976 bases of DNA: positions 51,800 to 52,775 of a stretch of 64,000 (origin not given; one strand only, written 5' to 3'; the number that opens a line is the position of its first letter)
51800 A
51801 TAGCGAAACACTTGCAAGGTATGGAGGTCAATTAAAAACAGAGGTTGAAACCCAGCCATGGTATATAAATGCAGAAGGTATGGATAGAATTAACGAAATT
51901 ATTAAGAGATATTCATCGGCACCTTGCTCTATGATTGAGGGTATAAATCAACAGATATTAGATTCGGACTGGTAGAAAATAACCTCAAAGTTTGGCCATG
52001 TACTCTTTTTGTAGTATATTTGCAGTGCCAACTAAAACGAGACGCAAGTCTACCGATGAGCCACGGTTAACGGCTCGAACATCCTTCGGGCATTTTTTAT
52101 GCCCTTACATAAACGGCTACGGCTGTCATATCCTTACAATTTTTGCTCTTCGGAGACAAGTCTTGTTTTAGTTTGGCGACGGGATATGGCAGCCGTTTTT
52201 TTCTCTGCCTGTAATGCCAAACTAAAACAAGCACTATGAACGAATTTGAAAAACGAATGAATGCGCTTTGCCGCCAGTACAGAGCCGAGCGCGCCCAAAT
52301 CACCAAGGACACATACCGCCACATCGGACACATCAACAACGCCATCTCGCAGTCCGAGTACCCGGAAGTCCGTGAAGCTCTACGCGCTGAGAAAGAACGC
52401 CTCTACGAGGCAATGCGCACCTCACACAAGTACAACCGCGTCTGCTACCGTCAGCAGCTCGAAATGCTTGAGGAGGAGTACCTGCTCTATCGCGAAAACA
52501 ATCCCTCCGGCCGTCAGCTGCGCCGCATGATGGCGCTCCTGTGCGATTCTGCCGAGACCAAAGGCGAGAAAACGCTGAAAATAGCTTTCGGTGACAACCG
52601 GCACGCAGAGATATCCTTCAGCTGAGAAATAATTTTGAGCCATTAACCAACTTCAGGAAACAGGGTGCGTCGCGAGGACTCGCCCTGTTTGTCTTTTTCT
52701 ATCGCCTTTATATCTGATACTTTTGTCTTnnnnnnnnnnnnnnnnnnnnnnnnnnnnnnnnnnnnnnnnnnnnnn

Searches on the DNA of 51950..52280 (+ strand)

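Call 7: search_rna_families(source=window, start=51950, end=52280, threshold=evalue, max_evalue=10, show_alignments=3)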
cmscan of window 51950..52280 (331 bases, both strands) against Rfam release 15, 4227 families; matches with E-value up to 10: 6.
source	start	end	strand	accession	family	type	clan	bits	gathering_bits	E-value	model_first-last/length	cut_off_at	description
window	52161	52232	+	RF03578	mir-3910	Gene; miRNA;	-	19.9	95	0.18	1-82/82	no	mir-3910 microRNA precursor family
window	52161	52232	-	RF03578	mir-3910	Gene; miRNA;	-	19.7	95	0.21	1-82/82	no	mir-3910 microRNA precursor family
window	52166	52227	+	RF01061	mir-548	Gene; miRNA;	-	17.1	90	1.4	1-84/84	no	mir-548 microRNA precursor family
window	52166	52227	-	RF01061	mir-548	Gene; miRNA;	-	15.8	90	2.9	1-84/84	no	mir-548 microRNA precursor family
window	52110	52232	-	RF00056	SNORA71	Gene; snRNA; snoRNA; HACA-box;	-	14.9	60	1.7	1-134/134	no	Small nucleolar RNA SNORA71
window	51972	52025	-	RF03051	RAGATH-26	Gene; sRNA;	-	12.7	86.3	9.2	1-76/76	no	RAGATH-26 RNA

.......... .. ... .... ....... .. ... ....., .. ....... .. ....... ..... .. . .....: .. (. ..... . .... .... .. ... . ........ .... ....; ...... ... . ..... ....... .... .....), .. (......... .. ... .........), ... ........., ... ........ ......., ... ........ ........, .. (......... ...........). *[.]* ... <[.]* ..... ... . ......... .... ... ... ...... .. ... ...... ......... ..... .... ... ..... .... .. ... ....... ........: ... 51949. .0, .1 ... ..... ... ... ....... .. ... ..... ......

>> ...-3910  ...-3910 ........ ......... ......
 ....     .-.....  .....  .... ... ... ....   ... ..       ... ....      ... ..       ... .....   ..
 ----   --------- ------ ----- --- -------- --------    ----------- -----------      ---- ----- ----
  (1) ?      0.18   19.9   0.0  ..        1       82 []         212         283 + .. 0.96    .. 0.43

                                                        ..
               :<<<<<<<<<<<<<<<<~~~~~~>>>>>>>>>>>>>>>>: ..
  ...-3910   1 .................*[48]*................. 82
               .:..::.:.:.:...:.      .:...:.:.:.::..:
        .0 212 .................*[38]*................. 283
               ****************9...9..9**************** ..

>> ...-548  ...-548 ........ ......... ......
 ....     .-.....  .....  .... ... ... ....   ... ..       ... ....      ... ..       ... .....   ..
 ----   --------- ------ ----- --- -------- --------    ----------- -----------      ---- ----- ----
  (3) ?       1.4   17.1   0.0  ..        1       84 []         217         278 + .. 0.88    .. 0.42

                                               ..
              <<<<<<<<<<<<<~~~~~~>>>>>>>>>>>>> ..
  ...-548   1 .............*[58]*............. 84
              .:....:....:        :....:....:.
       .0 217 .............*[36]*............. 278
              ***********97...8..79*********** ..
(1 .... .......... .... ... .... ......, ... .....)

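Call 107: build_rna_model(alignment_id=A3, structure=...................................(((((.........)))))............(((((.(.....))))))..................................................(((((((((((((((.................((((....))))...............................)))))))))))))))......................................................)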
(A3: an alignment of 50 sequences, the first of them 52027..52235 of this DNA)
Model R1 built from alignment A3 (50 sequences, 278 columns); structure: as given.
model positions 208; base pairs 30; branch points 2; effective number of sequences 2.93; information 0.59 bits per position. Calibrated on 0.2 Mb of random sequence (short: E-values are rough).
structure used (alignment columns):
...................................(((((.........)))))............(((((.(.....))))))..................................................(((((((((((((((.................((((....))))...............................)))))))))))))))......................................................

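Call 108: search_with_rna_model(model_id=R1, sources=[window, L032, L033, L034, L035, L036, L037, L038, L039, L040, L041, L042, L043, L044, L045, L046, L047, L048, L049, L050, L051, L052, L053, L054, L055, L056, L057, L058, L059, L060, L061, L062, L063, L064, L065, L066, L067, L068, L069, L070, L071, L072, L073, L074, L075, L076, L077, L078, L079, L080, L081, L082, L083, L084, L085, L086, L087, L088, L089, L090, L091, L092, L093, L094, L095, L096, L097, L098, L099, L100, L101, L102, L103, L104, L105, L106, L107, L108, L109, L110, L111, L112, L113, L114, L115, L116, L117, L118, L119, L120, L121, L122, L123, L124, L125, L126, L127, L128, L129, L130], max_evalue=0.1)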
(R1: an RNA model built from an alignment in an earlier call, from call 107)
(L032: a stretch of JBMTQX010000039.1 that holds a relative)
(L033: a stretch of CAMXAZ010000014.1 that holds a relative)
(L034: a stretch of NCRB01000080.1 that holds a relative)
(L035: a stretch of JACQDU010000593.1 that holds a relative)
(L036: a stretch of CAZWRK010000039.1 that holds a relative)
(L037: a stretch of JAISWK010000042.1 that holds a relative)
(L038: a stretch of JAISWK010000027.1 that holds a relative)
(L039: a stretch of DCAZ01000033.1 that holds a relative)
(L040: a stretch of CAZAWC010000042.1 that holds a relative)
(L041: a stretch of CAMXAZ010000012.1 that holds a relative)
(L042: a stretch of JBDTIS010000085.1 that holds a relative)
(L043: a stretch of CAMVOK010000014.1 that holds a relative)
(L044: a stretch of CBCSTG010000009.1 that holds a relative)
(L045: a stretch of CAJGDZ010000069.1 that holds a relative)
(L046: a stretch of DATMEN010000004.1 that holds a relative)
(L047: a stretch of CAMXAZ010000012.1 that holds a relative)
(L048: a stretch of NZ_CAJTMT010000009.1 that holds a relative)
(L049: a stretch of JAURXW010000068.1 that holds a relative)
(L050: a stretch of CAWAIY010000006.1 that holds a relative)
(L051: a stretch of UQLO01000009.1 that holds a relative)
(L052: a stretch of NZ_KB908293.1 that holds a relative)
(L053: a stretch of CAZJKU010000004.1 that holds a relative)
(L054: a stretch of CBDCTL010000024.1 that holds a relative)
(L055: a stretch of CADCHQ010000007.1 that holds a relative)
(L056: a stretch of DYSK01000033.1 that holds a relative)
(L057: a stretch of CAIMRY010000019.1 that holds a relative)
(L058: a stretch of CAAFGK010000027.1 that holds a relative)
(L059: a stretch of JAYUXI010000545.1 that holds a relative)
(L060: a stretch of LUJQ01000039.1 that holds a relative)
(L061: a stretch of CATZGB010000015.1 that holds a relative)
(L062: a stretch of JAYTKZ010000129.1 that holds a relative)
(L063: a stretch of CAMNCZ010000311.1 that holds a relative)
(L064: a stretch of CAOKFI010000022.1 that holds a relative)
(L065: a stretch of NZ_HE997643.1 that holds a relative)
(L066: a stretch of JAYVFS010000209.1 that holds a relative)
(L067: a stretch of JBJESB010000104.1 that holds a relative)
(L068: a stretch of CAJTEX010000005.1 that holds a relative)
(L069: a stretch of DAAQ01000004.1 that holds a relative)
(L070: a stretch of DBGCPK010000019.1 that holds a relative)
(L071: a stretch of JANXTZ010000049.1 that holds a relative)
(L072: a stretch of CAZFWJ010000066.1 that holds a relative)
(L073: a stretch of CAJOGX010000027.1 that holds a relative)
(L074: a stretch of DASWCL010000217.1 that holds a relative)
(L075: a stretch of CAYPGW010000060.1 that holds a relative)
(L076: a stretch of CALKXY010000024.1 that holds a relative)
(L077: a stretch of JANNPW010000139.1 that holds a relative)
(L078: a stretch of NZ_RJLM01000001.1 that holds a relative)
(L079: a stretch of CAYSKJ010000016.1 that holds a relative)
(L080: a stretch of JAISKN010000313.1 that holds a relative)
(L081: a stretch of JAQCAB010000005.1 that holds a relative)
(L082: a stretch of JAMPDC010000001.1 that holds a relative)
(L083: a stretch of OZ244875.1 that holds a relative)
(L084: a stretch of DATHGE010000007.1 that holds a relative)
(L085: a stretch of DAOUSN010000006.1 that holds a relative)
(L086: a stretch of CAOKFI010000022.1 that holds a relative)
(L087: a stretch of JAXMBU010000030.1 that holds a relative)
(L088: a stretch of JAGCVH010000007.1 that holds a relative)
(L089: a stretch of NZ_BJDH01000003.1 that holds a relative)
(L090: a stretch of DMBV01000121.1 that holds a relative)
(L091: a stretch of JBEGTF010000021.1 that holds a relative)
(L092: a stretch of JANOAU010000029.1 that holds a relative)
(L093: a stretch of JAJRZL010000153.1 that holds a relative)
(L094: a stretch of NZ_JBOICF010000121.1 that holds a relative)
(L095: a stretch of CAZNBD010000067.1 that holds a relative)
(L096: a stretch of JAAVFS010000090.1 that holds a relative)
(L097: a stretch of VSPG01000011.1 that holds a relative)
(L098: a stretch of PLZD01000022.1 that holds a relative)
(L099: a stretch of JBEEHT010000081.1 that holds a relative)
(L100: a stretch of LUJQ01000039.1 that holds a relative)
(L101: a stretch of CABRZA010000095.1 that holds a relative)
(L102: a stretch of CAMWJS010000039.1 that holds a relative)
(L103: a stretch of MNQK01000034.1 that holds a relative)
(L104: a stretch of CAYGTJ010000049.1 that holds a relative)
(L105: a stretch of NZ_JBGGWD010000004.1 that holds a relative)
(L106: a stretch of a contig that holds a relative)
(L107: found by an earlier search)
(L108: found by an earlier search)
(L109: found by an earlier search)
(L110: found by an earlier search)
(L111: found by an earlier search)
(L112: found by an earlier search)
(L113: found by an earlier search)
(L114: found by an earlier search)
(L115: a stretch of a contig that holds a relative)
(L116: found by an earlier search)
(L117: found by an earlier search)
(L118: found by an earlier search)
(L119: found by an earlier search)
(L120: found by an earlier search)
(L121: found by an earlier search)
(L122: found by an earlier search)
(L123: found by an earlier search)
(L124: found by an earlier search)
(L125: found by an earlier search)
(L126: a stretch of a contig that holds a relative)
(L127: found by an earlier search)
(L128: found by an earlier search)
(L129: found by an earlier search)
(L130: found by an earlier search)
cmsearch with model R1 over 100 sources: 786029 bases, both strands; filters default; matches with E-value up to 0.1: 47.
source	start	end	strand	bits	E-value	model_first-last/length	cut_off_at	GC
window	52027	52236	+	203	2.8e-43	1-208/208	no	0.45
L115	4658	4879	+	199.9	1.4e-42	1-208/208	no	0.43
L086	172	377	+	196.3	9.3e-42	1-208/208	no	0.41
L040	6267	6476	-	194.1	2.9e-41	1-208/208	no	0.42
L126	5894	6102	+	193.3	4.3e-41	1-208/208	no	0.41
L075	1453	1660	-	193.2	4.7e-41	1-208/208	no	0.45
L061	7736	7936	+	185.1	3.2e-39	1-208/208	no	0.47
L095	800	1004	-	183.3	8.1e-39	1-208/208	no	0.44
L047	6217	6433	+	183.1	8.7e-39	1-208/208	no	0.46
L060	918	1128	-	182.9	9.7e-39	1-208/208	no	0.44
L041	3376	3601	+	182.1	1.5e-38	1-208/208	no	0.44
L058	5267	5489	-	180.8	2.9e-38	1-208/208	no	0.43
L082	7312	7514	+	178.5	9.9e-38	1-208/208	no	0.42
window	62980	63191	+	175.8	4e-37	1-208/208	no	0.5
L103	764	968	+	172.7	2e-36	1-208/208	no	0.44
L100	4120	4330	-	172.2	2.6e-36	1-208/208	no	0.43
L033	175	392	-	164.8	1.2e-34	1-208/208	no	0.41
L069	3582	3782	-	164.8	1.2e-34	1-208/208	no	0.45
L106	1816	2032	-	163.2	2.7e-34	1-208/208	no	0.42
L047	5011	5226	+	163.1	2.9e-34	1-208/208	no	0.45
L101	1066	1258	-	156.6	8.6e-33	20-208/208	no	0.45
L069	4874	5076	-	156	1.2e-32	1-208/208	no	0.47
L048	1458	1662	+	154.8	2.1e-32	1-208/208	no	0.44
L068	5433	5634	-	150.6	2e-31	1-208/208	no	0.51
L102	3576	3782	-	142.2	1.6e-29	1-208/208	no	0.45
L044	7075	7285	-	73.9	4.1e-14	1-208/208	no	0.46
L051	4646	4839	-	63.7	8.7e-12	1-208/208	no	0.44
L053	4186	4392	+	61.6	2.5e-11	1-208/208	no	0.46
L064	782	1020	+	60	5.8e-11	1-208/208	no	0.46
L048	1514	1691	-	27.8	0.0011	1-208/208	no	0.42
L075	1409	1603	+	25.5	0.0038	1-208/208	no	0.43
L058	5304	5395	+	25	0.0048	84-172/208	no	0.48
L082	7401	7487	-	24.2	0.0071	85-172/208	no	0.45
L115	4752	4840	-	23.2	0.012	86-172/208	no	0.46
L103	858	944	-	22.8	0.015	85-172/208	no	0.46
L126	5950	6193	-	22.6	0.016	1-208/208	no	0.45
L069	3607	3692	+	22.4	0.019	86-172/208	no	0.45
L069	4899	4985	+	22.2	0.021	86-172/208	no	0.47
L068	5458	5544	+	22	0.023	86-172/208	no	0.51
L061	7827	7913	-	21.7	0.026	85-172/208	no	0.46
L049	1757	2027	-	20.3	0.056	1-208/208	no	0.37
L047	5105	5190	-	20.2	0.059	85-172/208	no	0.47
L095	826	912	+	19.5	0.084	83-172/208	no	0.46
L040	6307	6384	+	19.3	0.092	95-172/208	no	0.46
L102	3599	3690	+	19.2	0.096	80-172/208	no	0.48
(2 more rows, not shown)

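Call 109: search_dna_similar(query=window:52015-52238:+, collection=phages, mode=distant, max_evalue=0.001)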
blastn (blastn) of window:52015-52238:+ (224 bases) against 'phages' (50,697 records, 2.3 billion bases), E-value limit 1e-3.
No match.

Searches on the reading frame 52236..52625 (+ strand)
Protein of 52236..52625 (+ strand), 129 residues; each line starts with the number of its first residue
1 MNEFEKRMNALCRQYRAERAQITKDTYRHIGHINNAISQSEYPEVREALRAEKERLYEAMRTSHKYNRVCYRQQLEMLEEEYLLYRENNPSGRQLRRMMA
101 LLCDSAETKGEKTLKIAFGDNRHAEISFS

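Call 11: search_protein_families(library=pfam, max_evalue=0.01, proteins=[window:52236-52625:+])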
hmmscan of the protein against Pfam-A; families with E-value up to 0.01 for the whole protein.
window:52236-52625:+ (129 aa): 0 families

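Call 35: find_related_loci(query=window:52236-52625:+, collection=viral_contigs, flank=3000)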
Query window:52236-52625:+ (129 aa) in viral_contigs; peptide patterns used: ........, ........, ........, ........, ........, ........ (x = any residue, [..] = any of these).
10 stretches matched a pattern; 4 encode a relative of the query (tblastn E <= 1e-3); 4 distinct loci.
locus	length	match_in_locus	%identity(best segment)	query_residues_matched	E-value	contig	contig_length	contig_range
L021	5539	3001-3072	50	104-127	7e-5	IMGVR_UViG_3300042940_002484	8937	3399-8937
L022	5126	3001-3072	50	104-127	7e-5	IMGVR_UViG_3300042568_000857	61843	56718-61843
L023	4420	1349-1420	46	104-127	3e-4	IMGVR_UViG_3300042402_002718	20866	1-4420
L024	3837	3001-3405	22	9-127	3e-4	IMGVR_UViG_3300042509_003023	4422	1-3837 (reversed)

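Call 69: search_solved_structures(query=window:52236-52625:+, max_evalue=1)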
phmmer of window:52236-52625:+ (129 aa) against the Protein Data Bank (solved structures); distinct sequences matched with E-value up to 1: 0.

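Call 71: search_protein_families(library=ncbifam, max_evalue=0.1, proteins=[window:52236-52625:+])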
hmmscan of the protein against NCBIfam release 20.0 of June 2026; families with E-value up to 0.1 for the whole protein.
window:52236-52625:+ (129 aa): 0 families

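Call 83: find_homologous_proteins(query=window:52236-52625:+, max_evalue=0.001)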
Query window:52236-52625:+ (129 aa): 114 proteins with E <= 0.001 among 126 candidates.
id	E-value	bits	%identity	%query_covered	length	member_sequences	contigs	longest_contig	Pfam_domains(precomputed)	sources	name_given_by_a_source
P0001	2.0e-73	262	100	95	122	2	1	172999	-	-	-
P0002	3.5e-52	194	73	100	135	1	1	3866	-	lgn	-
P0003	1.9e-51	191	69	99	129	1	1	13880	-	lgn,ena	-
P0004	3.5e-50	187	69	99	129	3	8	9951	-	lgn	-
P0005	4.5e-50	187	69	100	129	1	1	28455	-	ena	-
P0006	7.4e-50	186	68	99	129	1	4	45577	-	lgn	-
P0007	8.3e-50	186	68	100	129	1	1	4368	-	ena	-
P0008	1.4e-49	185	70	99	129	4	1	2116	-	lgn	-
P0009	2.9e-49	184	68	99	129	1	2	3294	-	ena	-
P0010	3.2e-49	184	67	100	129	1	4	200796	-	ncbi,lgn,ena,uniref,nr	ncbi:hypothetical protein [Muribaculum intestinale]|uniref:hypothetical protein n=1 Tax=Muribaculum 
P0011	6.6e-49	183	68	99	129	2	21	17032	-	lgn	-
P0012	1.6e-48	182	67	100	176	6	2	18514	-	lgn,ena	-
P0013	1.9e-48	182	68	100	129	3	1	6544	-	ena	-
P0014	1.9e-48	182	67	100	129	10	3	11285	-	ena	-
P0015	2.4e-48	182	69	99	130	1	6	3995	-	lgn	-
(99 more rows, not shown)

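Call 86: find_encoding_contigs(protein=P0010, flank=6000, max_places=3)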
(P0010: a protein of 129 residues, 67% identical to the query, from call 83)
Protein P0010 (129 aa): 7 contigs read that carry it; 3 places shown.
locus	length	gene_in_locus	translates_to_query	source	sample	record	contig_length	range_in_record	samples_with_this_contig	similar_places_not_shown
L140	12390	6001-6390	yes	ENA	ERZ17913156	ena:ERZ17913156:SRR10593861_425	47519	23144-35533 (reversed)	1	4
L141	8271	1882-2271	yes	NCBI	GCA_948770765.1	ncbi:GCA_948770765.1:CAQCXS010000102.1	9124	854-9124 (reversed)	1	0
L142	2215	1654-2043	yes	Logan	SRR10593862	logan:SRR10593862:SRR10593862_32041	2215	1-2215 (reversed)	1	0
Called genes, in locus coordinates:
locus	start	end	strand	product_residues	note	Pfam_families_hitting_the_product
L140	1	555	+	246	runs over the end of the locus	-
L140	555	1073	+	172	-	-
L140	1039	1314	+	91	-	-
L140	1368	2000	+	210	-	-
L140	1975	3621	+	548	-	-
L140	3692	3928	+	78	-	-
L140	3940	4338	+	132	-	PF08291:Peptidase_M15_3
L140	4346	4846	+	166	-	-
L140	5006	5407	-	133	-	-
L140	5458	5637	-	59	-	PF07927:HicA_toxin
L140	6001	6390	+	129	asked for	-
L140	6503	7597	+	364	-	-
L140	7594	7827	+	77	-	-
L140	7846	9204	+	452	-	-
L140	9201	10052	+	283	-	PF20459:DUF6712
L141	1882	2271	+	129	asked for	-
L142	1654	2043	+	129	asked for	-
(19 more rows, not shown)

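Call 89: predict_structure(alignment_id=A4)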
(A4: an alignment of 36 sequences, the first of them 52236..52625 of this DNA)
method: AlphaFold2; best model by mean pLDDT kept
length: 129 residues; sequences in the alignment: 36
mean_pLDDT: 94.2   pTM: 0.66
mean pLDDT of the five models: 94.2, 94.2, 93.2, 93.0, 92.3
residues with pLDDT >= 90: 107; 70-90: 22; 50-70: 0; < 50: 0
segments of 3 or more residues with pLDDT < 50: none
pLDDT, mean of each block of 10 residues (from residue 1): 91 98 98 98 98 98 98 97 90 89 91 89 89
secondary structure, 60 per line:
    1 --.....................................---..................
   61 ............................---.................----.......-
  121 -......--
elements in order: H3-39 H43-88 H92-108 E113-119 E122-127

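Call 92: fold_search(model_id=the predicted structure, library=pdb)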
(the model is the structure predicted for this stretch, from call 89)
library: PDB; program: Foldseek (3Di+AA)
matches with E <= 10: 318; with E <= 0.001: 0
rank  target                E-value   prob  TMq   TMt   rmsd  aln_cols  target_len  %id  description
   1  8toc_a                5.7e-02  0.98  0.53  0.16  19.4       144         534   14  Acinetobacter phage AP205 (released 2024-03-06)
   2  3fav_C                6.0e-01  0.77  0.41  0.55   4.6        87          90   13  Structure of the CFP10-ESAT6 complex from Mycobacterium tuberculosis (released 2009-11-24)
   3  8d9p                  6.0e-01  0.72  0.45  0.32  11.5       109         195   15  De Novo Photosynthetic Reaction Center Protein Equipped with Heme B and Mn(II) cations (released 2022-09-28)
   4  4ilo_A                6.8e-01  0.57  0.39  0.23   9.8       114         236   18  2.12A resolution structure of CT398 from Chlamydia trachomatis (released 2014-01-01)
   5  8ibh                  6.8e-01  0.47  0.30  0.44   6.3        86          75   15  Cep57 C-terminal domain (released 2024-02-14)
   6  2osz_A                7.7e-01  0.57  0.38  0.50   4.0        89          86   12  Structure of Nup58/45 suggests flexible nuclear pore diameter by intermolecular sliding (released 2007-04-10)
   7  7sqc_1G               8.3e-01  0.23  0.32  0.26   8.7       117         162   14  Ciliary C1 central pair apparatus isolated from Chlamydomonas reinhardtii (released 2022-04-13)
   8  4afl_F                1.0e+00  0.77  0.43  0.56   3.9        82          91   15  The crystal structure of the ING4 dimerization domain reveals the functional organization of the ING family of chromat (released 2012-02-22)
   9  7sqc_1I               1.3e+00  0.85  0.55  0.70   5.6       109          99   11  Ciliary C1 central pair apparatus isolated from Chlamydomonas reinhardtii (released 2022-04-13)
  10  7yi0_A                1.3e+00  0.20  0.36  0.12  11.2       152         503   13  Cryo-EM structure of Rpd3S complex (released 2023-06-14)
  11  4l0r_B                1.4e+00  0.35  0.32  0.48   4.7        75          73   23  Crystal structure of FGF2-interacting protein from Homo sapiens. Northeast Structural Genomics Consortium Target HR902 (released 2013-09-04)
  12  3zg1_A                1.4e+00  0.30  0.38  0.43  14.8       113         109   15  NI-BOUND FORM OF M123A MUTANT OF CUPRIAVIDUS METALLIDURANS CH34 CNRXS (released 2013-10-23)
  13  7oj0_8                1.4e+00  0.16  0.28  0.13  15.0       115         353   20  Cryo-EM structure of 70S ribosome stalled with TnaC peptide and RF2 (released 2021-09-15)
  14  3qku_A                1.4e+00  0.15  0.32  0.13  14.8       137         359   14  Mre11 Rad50 binding domain in complex with Rad50 and AMP-PNP (released 2011-03-30)
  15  6z0c_C                1.5e+00  0.33  0.41  0.30  12.4       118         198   15  Structure of in silico modelled artificial Maquette-3 protein (released 2021-03-17)
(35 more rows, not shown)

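Call 114: search_protein_families(library=phrogs, max_evalue=0.001, proteins=[window:52236-52625:+])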
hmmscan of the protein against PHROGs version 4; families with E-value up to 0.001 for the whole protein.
window:52236-52625:+ (129 aa): 0 families
